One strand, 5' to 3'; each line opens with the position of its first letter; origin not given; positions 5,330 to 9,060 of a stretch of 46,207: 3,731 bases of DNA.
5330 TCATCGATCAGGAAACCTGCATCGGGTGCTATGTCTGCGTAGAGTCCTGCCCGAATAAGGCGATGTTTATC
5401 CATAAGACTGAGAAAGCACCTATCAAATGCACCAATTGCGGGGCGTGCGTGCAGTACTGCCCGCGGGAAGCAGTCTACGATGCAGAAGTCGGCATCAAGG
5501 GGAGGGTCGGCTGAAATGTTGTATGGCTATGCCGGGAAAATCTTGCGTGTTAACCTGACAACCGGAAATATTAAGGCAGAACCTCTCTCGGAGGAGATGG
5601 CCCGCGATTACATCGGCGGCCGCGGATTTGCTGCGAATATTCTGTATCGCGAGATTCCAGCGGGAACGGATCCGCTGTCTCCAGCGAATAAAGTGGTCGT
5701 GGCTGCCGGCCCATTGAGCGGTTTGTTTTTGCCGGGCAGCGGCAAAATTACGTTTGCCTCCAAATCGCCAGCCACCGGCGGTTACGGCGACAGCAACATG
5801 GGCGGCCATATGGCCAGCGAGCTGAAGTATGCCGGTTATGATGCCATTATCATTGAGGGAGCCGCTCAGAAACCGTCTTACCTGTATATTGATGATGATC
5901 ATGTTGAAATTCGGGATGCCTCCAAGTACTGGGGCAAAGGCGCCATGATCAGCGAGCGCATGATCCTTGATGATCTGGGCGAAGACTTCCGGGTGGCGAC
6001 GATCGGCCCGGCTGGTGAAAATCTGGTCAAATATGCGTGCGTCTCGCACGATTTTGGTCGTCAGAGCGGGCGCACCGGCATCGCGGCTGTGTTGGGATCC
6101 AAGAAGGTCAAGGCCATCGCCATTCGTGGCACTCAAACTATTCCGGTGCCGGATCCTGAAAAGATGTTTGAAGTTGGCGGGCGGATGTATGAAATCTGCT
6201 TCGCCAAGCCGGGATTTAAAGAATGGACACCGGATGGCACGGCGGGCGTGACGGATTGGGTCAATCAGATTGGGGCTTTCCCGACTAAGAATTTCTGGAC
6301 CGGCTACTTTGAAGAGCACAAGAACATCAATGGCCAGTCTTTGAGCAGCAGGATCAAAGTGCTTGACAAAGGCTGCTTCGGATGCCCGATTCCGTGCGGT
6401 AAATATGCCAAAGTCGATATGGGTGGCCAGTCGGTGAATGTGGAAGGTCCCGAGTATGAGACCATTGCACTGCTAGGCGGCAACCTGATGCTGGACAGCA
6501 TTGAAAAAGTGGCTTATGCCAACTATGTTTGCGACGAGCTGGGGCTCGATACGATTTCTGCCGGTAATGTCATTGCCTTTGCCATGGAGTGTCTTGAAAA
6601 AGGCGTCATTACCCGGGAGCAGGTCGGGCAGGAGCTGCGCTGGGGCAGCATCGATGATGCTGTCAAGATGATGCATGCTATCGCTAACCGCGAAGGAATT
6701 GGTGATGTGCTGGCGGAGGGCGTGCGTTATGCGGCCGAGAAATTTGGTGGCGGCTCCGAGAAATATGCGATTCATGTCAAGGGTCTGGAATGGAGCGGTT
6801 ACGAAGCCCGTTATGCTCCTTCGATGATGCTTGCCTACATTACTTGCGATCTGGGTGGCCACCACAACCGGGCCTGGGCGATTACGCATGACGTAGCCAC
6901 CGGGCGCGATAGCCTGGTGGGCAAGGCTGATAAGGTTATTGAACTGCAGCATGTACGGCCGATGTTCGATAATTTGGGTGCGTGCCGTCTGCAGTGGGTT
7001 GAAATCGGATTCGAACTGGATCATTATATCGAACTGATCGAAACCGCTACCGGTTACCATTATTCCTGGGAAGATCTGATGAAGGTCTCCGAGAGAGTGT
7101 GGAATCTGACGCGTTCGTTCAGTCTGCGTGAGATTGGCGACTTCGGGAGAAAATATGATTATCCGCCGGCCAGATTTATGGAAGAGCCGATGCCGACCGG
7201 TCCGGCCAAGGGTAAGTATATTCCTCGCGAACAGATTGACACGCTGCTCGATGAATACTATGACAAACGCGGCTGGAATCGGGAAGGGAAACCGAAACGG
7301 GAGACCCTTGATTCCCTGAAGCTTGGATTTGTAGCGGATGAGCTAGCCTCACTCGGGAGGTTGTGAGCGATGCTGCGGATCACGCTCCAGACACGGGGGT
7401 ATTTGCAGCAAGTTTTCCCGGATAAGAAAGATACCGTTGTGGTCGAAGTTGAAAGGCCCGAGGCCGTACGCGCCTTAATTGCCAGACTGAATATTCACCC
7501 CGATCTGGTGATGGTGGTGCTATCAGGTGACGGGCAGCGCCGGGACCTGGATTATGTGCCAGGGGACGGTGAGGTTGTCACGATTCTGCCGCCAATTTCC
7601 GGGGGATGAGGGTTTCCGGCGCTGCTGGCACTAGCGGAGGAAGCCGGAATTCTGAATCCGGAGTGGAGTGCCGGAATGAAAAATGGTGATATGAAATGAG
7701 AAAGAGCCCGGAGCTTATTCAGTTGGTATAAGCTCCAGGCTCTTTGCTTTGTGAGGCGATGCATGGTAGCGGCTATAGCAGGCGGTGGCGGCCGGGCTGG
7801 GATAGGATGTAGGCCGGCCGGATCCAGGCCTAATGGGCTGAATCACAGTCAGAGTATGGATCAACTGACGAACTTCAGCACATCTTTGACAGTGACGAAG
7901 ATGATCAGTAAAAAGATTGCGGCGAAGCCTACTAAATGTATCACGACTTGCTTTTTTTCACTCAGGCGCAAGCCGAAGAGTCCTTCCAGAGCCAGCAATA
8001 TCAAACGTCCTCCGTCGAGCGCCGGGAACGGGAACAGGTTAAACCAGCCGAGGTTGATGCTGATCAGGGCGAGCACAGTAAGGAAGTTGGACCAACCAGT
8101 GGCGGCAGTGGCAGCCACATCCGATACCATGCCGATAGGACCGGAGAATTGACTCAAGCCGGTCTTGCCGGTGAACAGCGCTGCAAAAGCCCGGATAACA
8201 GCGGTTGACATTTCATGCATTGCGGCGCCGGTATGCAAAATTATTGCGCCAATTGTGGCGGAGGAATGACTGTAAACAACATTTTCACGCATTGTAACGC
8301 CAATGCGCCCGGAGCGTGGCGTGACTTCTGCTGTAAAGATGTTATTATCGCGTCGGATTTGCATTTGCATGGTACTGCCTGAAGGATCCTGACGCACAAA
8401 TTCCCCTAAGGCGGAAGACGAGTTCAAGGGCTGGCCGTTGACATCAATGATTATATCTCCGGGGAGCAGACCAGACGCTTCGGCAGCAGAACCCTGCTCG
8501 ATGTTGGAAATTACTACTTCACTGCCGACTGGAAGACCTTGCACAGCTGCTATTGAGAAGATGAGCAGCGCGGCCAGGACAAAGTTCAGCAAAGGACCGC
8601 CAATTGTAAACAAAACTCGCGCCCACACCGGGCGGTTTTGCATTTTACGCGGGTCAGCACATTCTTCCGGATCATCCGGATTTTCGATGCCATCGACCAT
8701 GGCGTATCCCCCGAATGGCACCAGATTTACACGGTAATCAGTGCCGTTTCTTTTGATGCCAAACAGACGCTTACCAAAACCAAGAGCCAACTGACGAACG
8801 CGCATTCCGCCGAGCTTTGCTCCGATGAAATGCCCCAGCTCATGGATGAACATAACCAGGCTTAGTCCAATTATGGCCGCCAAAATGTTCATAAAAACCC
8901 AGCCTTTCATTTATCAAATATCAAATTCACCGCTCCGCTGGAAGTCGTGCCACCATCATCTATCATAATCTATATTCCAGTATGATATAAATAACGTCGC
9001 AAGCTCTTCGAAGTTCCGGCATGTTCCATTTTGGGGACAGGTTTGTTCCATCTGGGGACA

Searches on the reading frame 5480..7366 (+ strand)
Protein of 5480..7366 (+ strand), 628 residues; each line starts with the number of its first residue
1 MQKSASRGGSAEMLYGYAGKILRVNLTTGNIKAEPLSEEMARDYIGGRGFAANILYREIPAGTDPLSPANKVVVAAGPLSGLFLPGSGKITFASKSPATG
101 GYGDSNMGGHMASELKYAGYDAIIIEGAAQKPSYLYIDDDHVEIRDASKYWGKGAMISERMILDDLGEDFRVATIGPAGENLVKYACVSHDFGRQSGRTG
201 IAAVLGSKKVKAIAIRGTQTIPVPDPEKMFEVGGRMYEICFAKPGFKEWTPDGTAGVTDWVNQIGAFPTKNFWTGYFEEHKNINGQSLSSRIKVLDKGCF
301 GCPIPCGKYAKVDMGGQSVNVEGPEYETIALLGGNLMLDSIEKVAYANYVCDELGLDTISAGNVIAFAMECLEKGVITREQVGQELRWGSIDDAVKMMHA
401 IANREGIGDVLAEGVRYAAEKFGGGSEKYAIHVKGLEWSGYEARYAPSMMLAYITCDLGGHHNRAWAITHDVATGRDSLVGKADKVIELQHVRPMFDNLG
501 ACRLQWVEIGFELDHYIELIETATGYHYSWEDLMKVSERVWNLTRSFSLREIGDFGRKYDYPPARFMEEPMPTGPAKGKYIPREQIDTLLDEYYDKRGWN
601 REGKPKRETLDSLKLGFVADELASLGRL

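Call 35: search_protein_families(library=pfam, proteins=[window:5480-7366:+])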
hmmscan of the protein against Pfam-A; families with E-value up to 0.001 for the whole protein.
window:5480-7366:+ (628 aa): 2 families
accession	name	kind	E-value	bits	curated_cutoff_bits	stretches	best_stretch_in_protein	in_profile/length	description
PF01314.23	AFOR_C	-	1.3e-127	426.5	27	1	242-615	12-385/385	Aldehyde ferredoxin oxidoreductase, domains 2 & 3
PF02730.20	AFOR_N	-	1.6e-79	266.8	29.8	1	19-218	1-199/199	Aldehyde ferredoxin oxidoreductase, N-terminal domain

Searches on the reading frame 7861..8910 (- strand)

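Call 34: search_protein_families(library=pfam, proteins=[window:7861-8910:-])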
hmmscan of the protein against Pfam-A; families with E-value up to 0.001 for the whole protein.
window:7861-8910:- (349 aa): 4 families
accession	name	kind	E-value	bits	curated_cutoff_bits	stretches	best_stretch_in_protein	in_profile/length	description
PF02163.28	Peptidase_M50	-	9.2e-55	185.8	27.2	1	12-335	2-221/221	Peptidase family M50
PF13180.12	PDZ_2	-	2.1e-11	44.4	27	1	130-196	12-78/80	PDZ domain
PF00595.29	PDZ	-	9.7e-10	39.1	23.2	1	127-185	23-80/81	PDZ domain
PF17820.7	PDZ_6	-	5.7e-08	32.8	27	1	133-180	1-47/54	PDZ domain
